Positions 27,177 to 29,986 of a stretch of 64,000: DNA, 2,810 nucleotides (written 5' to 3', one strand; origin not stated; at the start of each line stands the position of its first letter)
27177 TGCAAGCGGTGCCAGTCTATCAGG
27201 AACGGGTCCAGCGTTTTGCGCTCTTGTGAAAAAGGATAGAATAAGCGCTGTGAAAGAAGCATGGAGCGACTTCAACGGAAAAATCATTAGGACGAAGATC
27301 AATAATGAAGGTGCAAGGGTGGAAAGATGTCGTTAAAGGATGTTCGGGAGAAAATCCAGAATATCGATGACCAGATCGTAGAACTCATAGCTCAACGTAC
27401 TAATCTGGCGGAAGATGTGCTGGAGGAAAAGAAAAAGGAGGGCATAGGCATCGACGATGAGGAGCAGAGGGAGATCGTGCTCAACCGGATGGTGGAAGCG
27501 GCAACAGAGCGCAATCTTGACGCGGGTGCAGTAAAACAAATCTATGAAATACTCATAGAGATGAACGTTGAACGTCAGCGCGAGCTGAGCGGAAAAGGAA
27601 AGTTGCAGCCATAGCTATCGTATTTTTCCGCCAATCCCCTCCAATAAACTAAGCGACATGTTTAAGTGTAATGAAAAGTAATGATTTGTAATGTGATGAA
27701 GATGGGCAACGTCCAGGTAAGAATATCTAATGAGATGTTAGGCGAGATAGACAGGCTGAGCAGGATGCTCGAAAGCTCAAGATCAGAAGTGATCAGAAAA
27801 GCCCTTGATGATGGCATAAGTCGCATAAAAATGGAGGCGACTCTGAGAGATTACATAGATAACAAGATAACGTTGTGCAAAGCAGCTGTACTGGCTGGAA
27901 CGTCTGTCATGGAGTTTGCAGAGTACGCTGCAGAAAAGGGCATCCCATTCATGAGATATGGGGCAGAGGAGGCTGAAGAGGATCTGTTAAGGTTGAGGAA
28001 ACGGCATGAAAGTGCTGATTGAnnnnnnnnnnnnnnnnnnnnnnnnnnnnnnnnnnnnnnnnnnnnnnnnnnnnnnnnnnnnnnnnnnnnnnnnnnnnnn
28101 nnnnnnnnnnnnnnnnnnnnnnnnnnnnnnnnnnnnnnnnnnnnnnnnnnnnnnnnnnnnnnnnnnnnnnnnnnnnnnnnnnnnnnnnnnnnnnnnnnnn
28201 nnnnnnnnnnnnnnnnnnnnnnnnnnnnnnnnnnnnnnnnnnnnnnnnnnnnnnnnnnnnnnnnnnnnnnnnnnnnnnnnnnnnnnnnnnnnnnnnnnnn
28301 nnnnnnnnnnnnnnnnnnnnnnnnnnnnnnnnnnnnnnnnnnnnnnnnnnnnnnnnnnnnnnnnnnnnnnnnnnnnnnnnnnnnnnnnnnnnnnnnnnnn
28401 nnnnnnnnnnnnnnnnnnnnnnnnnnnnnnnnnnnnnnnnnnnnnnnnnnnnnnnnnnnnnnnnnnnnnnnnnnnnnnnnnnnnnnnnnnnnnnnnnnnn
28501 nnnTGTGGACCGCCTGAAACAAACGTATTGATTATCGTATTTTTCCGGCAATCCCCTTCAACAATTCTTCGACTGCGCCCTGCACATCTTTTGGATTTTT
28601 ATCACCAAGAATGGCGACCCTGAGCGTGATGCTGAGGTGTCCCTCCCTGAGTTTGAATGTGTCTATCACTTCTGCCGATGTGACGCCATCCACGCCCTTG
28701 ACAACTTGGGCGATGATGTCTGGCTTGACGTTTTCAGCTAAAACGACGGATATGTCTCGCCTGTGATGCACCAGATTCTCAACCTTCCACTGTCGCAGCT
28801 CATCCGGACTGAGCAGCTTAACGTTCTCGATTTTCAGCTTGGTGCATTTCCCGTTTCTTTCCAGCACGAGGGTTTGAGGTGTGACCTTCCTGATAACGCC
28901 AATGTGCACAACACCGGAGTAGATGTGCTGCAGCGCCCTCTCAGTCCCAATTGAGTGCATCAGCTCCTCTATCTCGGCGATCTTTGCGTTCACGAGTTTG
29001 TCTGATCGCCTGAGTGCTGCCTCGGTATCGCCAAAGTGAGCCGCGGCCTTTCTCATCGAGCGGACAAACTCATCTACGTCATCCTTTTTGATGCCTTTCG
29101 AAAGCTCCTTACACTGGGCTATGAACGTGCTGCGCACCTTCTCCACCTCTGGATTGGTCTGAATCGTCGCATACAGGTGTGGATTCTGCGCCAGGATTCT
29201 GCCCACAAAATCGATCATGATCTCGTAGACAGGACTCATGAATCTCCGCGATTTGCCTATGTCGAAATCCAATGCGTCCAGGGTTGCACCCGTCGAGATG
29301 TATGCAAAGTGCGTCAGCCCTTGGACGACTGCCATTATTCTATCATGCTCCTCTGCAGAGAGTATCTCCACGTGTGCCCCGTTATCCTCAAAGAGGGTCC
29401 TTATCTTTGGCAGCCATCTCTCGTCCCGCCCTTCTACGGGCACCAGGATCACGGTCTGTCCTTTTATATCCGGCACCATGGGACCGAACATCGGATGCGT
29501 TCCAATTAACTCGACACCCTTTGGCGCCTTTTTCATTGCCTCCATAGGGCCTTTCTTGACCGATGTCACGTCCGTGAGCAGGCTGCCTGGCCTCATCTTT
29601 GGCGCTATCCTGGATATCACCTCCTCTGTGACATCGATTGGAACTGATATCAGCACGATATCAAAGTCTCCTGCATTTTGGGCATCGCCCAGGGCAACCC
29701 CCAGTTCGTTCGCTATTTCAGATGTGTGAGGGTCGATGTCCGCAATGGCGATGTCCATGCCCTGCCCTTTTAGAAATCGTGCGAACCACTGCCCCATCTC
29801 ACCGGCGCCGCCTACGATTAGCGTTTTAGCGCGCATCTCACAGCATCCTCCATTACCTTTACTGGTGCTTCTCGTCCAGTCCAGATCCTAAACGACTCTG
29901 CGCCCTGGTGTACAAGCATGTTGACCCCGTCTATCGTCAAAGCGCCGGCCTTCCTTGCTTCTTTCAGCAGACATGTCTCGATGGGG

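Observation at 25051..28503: Two paralogous UPF0175/DUF3368(PIN-like) toxin-antitoxin pairs bracketing aroK-chorismate mutase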

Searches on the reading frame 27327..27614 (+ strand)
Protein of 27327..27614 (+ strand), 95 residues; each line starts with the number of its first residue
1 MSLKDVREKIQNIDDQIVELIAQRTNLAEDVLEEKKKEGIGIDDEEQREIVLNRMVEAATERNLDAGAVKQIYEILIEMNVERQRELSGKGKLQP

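Call 3: search_protein_families(library=pfam, proteins=[window:27327-27614:+], max_evalue=0.01)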
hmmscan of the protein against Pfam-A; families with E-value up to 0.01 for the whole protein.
window:27327-27614:+ (95 aa): 1 family
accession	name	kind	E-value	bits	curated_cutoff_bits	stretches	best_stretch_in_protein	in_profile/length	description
PF01817.26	CM_2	-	5.7e-18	65.4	27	1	6-85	1-80/80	Chorismate mutase type II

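Call 13: find_encoding_contigs(protein=window:27327-27614:+, flank=6000, max_places=10)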
Protein window:27327-27614:+ (95 aa): 1 contig read that carries it; 1 place shown.
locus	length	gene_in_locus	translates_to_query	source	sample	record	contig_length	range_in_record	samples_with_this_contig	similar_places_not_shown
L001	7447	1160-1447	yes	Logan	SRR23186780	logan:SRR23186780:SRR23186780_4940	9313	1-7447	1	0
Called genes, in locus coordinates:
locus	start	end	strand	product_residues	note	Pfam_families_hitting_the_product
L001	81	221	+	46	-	PF04255:DUF433 (weak)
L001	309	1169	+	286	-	PF00288:GHMP_kinases_N, PF08544:GHMP_kinases_C (weak)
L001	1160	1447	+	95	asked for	PF01817:CM_2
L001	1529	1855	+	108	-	PF01402:RHH_1, PF03683:UPF0175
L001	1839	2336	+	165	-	PF11848:DUF3368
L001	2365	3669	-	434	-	PF03446:NAD_binding_2 (weak), PF03807:F420_oxidored (weak), PF02153:PDH_N, PF20463:PDH_C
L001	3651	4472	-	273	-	PF08501:Shikimate_dh_N, PF01488:Shikimate_DH, PF18317:SDH_C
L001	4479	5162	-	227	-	PF01487:DHquinase_I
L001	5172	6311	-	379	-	PF01959:DHQS, PF26558:DHQS_2nd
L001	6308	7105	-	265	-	PF01791:DeoC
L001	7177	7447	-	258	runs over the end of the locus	PF00290:Trp_syntA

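Call 92: search_protein_families(library=ncbifam, proteins=[window:27327-27614:+], max_evalue=0.00001)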
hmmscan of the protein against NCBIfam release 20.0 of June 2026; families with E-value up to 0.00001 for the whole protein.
window:27327-27614:+ (95 aa): 16 families
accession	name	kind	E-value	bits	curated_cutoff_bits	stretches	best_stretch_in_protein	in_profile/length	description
NF004925.0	PRK06285.1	equivalog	1.5e-19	69.9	77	1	2-87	8-93/99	chorismate mutase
TIGR01791.2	CM_archaeal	equivalog_domain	4.7e-17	61.8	66.95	1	3-85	1-83/83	chorismate mutase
NF007910.0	PRK10622.1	equivalog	3.7e-11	42.5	577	1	3-87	7-91/386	bifunctional chorismate mutase/prephenate dehydratase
TIGR01797.1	CM_P_1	equivalog_domain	8.4e-11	41.9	73.7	1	3-84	1-82/83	chorismate mutase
TIGR01806.1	CM_mono2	equivalog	1.8e-09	37.7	74.15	1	15-80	7-72/114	gamma subclass chorismate mutase AroQ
TIGR01805.1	CM_mono_grmpos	equivalog_domain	3.1e-09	37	71.2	1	3-64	1-62/81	chorismate mutase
NF005475.0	PRK07075.1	equivalog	1.1e-08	35.1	126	1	2-84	12-93/105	isochorismate lyase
NF006741.0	PRK09269.1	equivalog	2.2e-08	34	158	1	15-84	35-104/194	chorismate mutase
TIGR01801.1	CM_A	equivalog_domain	4e-08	33.4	106.35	1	2-86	5-88/102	chorismate mutase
NF009239.0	PRK12595.1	equivalog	1.5e-07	30.7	279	1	2-86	5-88/360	bifunctional 3-deoxy-7-phosphoheptulonate synthase/chorismate mutase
NF008400.0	PRK11199.1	equivalog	1.9e-07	30.3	273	1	2-78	4-80/374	bifunctional chorismate mutase/prephenate dehydrogenase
TIGR01807.1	CM_P2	equivalog_domain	2.9e-07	30.7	69.55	1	3-74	1-73/76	chorismate mutase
NF006691.0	PRK09239.1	equivalog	4.4e-07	30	120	1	2-86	11-95/108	chorismate mutase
NF005965.0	PRK08055.1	equivalog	1.3e-06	28.1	179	0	16-78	30-92/182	chorismate mutase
TIGR01795.1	CM_mono_cladeE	equivalog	2.7e-06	27.9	107.55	1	3-82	5-84/94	chorismate mutase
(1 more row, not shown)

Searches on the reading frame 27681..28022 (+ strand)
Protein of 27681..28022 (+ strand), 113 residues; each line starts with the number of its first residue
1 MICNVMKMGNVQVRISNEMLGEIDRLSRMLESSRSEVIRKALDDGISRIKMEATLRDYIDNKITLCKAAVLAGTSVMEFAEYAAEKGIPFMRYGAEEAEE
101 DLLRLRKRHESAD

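Call 3: search_protein_families(library=pfam, proteins=[window:27681-28022:+], max_evalue=0.01)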
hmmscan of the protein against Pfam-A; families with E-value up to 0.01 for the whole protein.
window:27681-28022:+ (113 aa): 2 families
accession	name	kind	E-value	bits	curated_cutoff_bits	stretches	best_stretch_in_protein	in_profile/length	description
PF03683.19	UPF0175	-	3.4e-10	39.9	27.9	1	46-102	17-73/75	Uncharacterised protein family (UPF0175)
PF01402.27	RHH_1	-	1.3e-07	31.8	20.5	1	11-44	2-35/39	Ribbon-helix-helix protein, copG family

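Call 21: search_protein_families(library=ncbifam, proteins=[window:27702-28022:+], max_evalue=0.01)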
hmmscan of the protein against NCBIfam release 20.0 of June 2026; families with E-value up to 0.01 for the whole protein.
window:27702-28022:+ (106 aa): 2 families
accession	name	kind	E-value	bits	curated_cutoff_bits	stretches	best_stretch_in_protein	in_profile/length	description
NF053762.1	aCcr1_fam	equivalog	4.7e-07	29.6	60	1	6-35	5-34/38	aCcr1 family cell cycle regulator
NF050181.1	TA_anti_VapB_Myco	equivalog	0.0018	18.7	60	1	1-53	1-54/72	type II toxin-antitoxin system VapB family antitoxin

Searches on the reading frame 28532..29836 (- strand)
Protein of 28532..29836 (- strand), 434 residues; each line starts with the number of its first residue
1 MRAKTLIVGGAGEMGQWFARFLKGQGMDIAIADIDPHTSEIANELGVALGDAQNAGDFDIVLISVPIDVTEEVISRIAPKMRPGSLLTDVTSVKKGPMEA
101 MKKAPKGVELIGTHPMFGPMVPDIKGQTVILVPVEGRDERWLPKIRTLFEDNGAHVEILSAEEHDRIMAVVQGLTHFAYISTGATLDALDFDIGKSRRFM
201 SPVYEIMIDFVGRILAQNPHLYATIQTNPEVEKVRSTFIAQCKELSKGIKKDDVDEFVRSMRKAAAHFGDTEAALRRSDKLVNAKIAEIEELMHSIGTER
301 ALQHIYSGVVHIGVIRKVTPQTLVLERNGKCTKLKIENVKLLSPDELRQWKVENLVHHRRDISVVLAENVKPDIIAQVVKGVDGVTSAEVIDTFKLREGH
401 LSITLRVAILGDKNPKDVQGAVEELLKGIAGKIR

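Call 3: search_protein_families(library=pfam, proteins=[window:28532-29836:-], max_evalue=0.01)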
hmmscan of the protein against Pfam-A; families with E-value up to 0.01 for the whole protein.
window:28532-29836:- (434 aa): 8 families
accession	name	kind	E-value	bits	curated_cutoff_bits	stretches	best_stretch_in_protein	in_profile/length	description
PF02153.23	PDH_N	-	5.8e-27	94.5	26.5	1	18-157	1-153/154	Prephenate dehydrogenase, nucleotide-binding domain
PF20463.3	PDH_C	-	1.1e-21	77.5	22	1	160-262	1-101/102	Prephenate dehydrogenase, dimerization domain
PF03807.23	F420_oxidored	-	8.3e-06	26.8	21.6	1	7-91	4-92/94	NADP oxidoreductase coenzyme F420-dependent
PF03446.21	NAD_binding_2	-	8.9e-06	26.2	21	1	10-127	6-130/161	NAD binding domain of 6-phosphogluconate dehydrogenase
PF02826.25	2-Hacid_dh_C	-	0.00032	20.6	25.1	1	2-74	35-109/178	D-isomer specific 2-hydroxyacid dehydrogenase, NAD binding domain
PF07991.19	KARI_N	-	0.0014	18.6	20.6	1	2-87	3-91/165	Acetohydroxy acid isomeroreductase, NADPH-binding domain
PF24227.1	DUF7443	-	0.0018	18.3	27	1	315-349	2-36/58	Domain of unknown function (DUF7443)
PF03147.19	FDX-ACB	-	0.0097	16.8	31.1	0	359-410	7-63/94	Ferredoxin-fold anticodon binding domain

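Call 14: find_related_loci(query=window:28532-29836:-, collection=genome_contigs, flank=10000)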
Query window:28532-29836:- (434 aa) in genome_contigs; peptide patterns used: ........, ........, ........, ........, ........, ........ (x = any residue, [..] = any of these).
143 stretches matched a pattern; 87 encode a relative of the query (tblastn E <= 1e-3); the best 80 are kept; 80 distinct loci.
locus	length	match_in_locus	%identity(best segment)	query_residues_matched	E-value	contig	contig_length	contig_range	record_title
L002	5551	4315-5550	89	1-412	0e+0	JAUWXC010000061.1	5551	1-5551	MAG: Methanocellales archaeon isolate CSMAG_2674 CSMAG_2674_k127_823143_length_5551_cov_7.0000, whole genome shotgun seq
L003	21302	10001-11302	85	1-434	0e+0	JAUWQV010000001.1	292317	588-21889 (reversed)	MAG: Methanocellales archaeon isolate CSMAG_2511 CSMAG_2511_k141_463192_length_292317_cov_25.9981, whole genome shotgun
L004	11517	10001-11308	71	1-434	0e+0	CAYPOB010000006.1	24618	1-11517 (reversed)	MAG TPA_asm: uncultured Methanocellales archaeon isolate binchicken_co24_98 genome assembly, contig: NODE_588_length_246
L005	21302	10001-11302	84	1-434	0e+0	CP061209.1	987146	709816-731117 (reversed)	MAG: Methanosarcinales archaeon isolate Met33H chromosome, complete genome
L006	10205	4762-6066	70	1-434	0e+0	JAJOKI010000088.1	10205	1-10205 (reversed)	MAG: Methanocellales archaeon isolate MAG-838 c_000000000022, whole genome shotgun sequence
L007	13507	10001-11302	58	2-434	3e-165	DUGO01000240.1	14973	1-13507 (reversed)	MAG TPA_asm: Candidatus Methanoperedenaceae archaeon isolate UBA10536 contig_623, whole genome shotgun sequence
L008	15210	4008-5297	56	4-434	2e-159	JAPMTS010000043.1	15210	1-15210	MAG: Candidatus Methanoperedens sp. isolate RBG 1 RBG_16_Archaea_41_19_RBG_16_scaffold_3605, whole genome shotgun sequen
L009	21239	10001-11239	46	1-434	7e-121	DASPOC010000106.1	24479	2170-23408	MAG TPA_asm: Candidatus Bathyarchaeia archaeon isolate SMAG_U12137 k141_115370, whole genome shotgun sequence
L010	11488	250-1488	46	1-434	8e-121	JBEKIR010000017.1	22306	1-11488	MAG: Halobacteriota archaeon isolate SPRUCE 304 SPRUCE_304_17, whole genome shotgun sequence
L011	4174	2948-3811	59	1-286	2e-109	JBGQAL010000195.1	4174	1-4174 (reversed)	MAG: Methanotrichaceae archaeon isolate OBJ2_061818_130_31 k141_1406825_length_4174_cov_9.0290, whole genome shotgun seq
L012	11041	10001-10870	59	1-288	1e-107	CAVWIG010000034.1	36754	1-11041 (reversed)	MAG: Methanotrichaceae archaeon isolate MFD01476.bin.3.39 genome assembly, contig: contig_25500, whole genome shotgun se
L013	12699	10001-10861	57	4-288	1e-104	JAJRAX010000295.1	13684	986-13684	MAG: Methanothrix sp. isolate OWC_0023 OWC_0023_k121_23839177, whole genome shotgun sequence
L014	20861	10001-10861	57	4-288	1e-104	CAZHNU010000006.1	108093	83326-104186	MAG TPA_asm: uncultured Methanotrichaceae archaeon isolate SRP278314_co2_183 genome assembly, contig: NODE_312_length_10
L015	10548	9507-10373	56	4-290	3e-104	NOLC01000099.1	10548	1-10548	MAG: Methanosaeta sp. NSP1 scaffold_241, whole genome shotgun sequence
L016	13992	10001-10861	57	4-288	2e-103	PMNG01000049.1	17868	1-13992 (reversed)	MAG: Methanothrix sp. isolate fen_7 73.20100900_E3D.38_contig_14945, whole genome shotgun sequence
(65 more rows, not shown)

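Call 21: search_protein_families(library=ncbifam, proteins=[L003:14985-15476:+, L003:14804-14998:+, L003:12245-12478:-], max_evalue=0.01)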
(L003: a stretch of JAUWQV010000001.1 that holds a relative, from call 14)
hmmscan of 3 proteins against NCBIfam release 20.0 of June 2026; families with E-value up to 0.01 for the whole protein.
L003:14985-15476:+ (163 aa): 0 families

L003:14804-14998:+ (64 aa): 5 families
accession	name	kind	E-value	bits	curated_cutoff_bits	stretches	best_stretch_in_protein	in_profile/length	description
NF058555.1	TransRegCdrSHalo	equivalog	6.4e-07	29.3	100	1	17-48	17-48/61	transcriptional regulator CdrS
TIGR02606.1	antidote_CC2985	hypoth_equivalog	1.2e-06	28.4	46.2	1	22-58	20-57/70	type II toxin-antitoxin system ParD family antitoxin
NF002169.0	PRK01002.1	subfamily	9.3e-05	22.4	111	1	2-44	5-47/141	nickel responsive regulator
NF003381.0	PRK04460.1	equivalog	0.0013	18.8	105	1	8-50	11-53/139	nickel-responsive transcriptional regulator NikR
NF002815.0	PRK02967.1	equivalog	0.002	18.1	83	1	1-46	1-46/139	nickel-responsive transcriptional regulator NikR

L003:12245-12478:- (77 aa): 2 families
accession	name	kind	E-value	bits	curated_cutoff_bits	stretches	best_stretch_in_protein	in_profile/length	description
TIGR03831.1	YgiT_finger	domain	1.3e-06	28.6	20.2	1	3-46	1-45/46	YgiT-type zinc finger protein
TIGR03830.1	CxxCG_CxxCG_HTH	subfamily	1.7e-05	24.6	61.8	1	3-62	1-60/127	type II TA system antitoxin MqsA family protein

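Call 82: search_protein_families(library=pfam, proteins=[L003:14205-14450:-, L003:13854-14039:-, L003:14804-14998:+, L003:14985-15476:+, L003:16499-16783:+, L003:16746-17171:+, L005:13821-14087:+, L005:14084-14485:+, L003:12245-12478:-], max_evalue=0.01)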
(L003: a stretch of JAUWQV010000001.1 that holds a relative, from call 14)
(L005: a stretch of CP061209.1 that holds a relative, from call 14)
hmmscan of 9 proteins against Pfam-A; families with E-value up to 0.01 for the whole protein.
L003:14205-14450:- (81 aa): 1 family
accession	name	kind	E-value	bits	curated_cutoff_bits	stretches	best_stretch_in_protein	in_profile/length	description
PF04255.20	DUF433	-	2.6e-23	82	23.6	1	12-67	1-56/56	Protein of unknown function (DUF433)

L003:13854-14039:- (61 aa): 0 families

L003:14804-14998:+ (64 aa): 3 families
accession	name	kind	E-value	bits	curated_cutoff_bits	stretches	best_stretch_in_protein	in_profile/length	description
PF01402.27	RHH_1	-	5.7e-05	23.4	20.5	1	11-42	9-39/39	Ribbon-helix-helix protein, copG family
PF17723.7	RHH_8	-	0.00015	22.3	25.4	1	16-54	18-55/119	Ribbon-Helix-Helix transcriptional regulator family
PF03693.20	ParD_antitoxin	-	0.0026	18.6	21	1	22-57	23-59/81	Bacterial antitoxin of ParD toxin-antitoxin type II system and RHH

L003:14985-15476:+ (163 aa): 2 families
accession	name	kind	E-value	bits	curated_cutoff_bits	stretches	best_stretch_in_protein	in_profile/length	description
PF11848.13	DUF3368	-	3.9e-05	23.9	27.3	1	109-155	2-45/46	Domain of unknown function (DUF3368)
PF01850.27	PIN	-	0.0049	17.9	23.6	1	47-102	65-119/120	PIN domain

L003:16499-16783:+ (94 aa): 2 families
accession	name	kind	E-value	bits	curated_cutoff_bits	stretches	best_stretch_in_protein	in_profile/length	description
PF04014.23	MazE_antitoxin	-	2.8e-10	40.4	24.7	1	9-52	2-46/48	Antidote-toxin recognition MazE, bacterial antitoxin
PF08647.16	BRE1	-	0.0078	16.7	27.9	0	52-86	6-40/95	BRE1 E3 ubiquitin ligase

L003:16746-17171:+ (141 aa): 3 families
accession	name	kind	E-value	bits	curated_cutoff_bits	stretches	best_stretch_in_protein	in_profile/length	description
PF13470.12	PIN_3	-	2.5e-20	73.8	27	1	9-117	1-115/115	PIN domain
PF01850.27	PIN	-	9.7e-07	29.9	23.6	1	11-120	2-116/120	PIN domain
PF10130.15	PIN_2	-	0.0096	16.6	22.4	0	11-84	1-74/133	PIN domain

L005:13821-14087:+ (88 aa): 0 families

L005:14084-14485:+ (133 aa): 1 family
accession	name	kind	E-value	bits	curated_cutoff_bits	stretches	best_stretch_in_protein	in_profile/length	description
PF01850.27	PIN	-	7e-11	43.2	23.6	1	2-128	1-117/120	PIN domain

L003:12245-12478:- (77 aa): 1 family
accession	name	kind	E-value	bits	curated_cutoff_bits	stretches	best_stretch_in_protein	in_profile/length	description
PF15731.11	MqsA_antitoxin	-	0.00012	22.6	30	1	1-65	1-65/131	Antitoxin component of bacterial toxin-antitoxin system, MqsA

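Call 92: search_protein_families(library=ncbifam, proteins=[window:28532-29836:-], max_evalue=0.00001)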
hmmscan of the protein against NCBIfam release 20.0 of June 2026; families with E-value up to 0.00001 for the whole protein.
window:28532-29836:- (434 aa): 22 families
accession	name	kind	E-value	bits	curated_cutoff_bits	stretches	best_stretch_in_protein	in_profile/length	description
NF006411.0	PRK08655.1-5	equivalog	2.4e-175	583.6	464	1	2-434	2-442/443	prephenate dehydrogenase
NF006408.0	PRK08655.1-2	equivalog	2.9e-130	435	422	1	5-434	9-441/441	prephenate dehydrogenase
NF006410.0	PRK08655.1-4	equivalog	5.8e-118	394.5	498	1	6-434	8-443/446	prephenate dehydrogenase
NF006407.0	PRK08655.1-1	equivalog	5.4e-112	374.8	834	1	7-434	5-438/439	prephenate dehydrogenase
NF006409.0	PRK08655.1-3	equivalog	3.3e-74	250.1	310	1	6-272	4-271/290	prephenate dehydrogenase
NF008400.0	PRK11199.1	equivalog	1.5e-50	172.2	273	1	4-283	100-366/374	bifunctional chorismate mutase/prephenate dehydrogenase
NF006457.0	PRK08818.1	equivalog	2e-30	106.2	411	1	7-253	9-251/373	prephenate dehydrogenase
NF005694.0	PRK07502.1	equivalog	2.3e-24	86.2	409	1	8-258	11-275/310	prephenate/arogenate dehydrogenase family protein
NF005111.0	PRK06545.2-3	equivalog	6e-18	65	344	1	5-174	15-195/371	prephenate dehydrogenase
NF011381.1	PRK14806.1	equivalog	2.2e-15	56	902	1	4-264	4-277/733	bifunctional prephenate dehydrogenase/3-phosphoshikimate 1-carboxyvinyltransferase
NF005107.0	PRK06545.1-5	equivalog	2.6e-15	56.3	414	1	4-265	3-278/367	prephenate dehydrogenase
NF006307.0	PRK08507.1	equivalog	7.5e-15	54.8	295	1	8-265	5-269/275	prephenate dehydrogenase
NF005112.0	PRK06545.2-4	subfamily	2e-13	50.1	294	1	5-186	4-192/356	prephenate dehydrogenase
NF005109.0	PRK06545.2-1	equivalog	8.4e-11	41.6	397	1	5-226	3-224/361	prephenate dehydrogenase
NF005650.0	PRK07417.1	equivalog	5.1e-10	39.1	290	1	22-175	20-182/281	prephenate/arogenate dehydrogenase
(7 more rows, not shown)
